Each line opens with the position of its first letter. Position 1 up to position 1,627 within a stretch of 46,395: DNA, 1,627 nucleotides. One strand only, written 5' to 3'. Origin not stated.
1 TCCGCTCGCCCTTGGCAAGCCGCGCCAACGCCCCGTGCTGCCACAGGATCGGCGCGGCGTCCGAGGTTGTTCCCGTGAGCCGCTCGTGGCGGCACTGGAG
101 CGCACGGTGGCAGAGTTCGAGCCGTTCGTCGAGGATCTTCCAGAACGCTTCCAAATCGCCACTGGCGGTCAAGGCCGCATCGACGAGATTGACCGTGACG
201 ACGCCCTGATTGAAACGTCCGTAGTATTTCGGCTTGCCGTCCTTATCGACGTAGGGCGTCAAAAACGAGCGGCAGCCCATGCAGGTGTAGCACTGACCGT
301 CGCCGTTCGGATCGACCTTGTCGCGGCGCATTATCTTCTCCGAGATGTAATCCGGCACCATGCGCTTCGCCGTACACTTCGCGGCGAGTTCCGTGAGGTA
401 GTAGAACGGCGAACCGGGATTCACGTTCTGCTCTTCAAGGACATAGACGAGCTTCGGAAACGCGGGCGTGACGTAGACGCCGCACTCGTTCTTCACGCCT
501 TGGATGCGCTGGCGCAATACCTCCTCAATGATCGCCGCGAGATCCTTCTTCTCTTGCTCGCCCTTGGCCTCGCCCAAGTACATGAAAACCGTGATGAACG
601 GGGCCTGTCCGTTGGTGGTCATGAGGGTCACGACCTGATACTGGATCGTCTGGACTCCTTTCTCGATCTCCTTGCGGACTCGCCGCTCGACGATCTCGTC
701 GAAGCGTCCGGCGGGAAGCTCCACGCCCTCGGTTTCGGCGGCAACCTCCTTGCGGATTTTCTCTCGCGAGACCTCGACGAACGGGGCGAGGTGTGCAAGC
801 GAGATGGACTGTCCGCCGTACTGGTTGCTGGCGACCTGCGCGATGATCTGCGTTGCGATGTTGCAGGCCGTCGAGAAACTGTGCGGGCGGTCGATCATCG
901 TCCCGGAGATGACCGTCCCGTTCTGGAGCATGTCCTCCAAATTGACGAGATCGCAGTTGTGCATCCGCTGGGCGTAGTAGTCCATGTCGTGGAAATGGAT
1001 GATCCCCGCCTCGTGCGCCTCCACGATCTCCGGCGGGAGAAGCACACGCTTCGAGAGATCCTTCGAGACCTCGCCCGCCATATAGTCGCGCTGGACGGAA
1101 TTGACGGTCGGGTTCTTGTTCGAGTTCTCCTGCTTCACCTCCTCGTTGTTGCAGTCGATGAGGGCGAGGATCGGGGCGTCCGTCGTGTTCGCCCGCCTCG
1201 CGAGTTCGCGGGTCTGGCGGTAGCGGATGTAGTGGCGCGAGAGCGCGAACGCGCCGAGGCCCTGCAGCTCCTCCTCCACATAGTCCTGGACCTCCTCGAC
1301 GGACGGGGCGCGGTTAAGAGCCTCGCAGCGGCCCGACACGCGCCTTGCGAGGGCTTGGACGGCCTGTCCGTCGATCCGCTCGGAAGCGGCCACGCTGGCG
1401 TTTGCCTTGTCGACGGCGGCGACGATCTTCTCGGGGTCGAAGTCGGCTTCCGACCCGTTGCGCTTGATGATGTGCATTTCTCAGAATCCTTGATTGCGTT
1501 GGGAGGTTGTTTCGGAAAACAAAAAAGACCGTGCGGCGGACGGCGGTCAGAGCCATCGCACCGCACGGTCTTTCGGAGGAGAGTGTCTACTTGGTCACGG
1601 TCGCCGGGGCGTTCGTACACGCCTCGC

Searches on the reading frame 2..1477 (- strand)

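Call 72: search_protein_families(library=phrogs, proteins=[window:2-1477:-], max_evalue=0.0001)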
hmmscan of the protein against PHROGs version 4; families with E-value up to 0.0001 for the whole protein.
window:2-1477:- (492 aa): 4 families
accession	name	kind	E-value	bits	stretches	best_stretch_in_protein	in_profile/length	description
phrog_487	-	moron, auxiliary metabolic gene and host takeover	3.7e-121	406.6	1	1-488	4-480/718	NrdD-like anaerobic ribonucleotide reductase large subunit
phrog_4218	-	DNA, RNA and nucleotide metabolism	8.6e-24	85.2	1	398-488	9-100/333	anaerobic ribonucleoside reductase large subunit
phrog_25611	-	DNA, RNA and nucleotide metabolism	2.7e-05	23.2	0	113-288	69-224/978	anaerobic ribonucleoside reductase large subunit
phrog_26446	-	DNA, RNA and nucleotide metabolism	5.2e-05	22.5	1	405-489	22-109/761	anaerobic ribonucleoside reductase large subunit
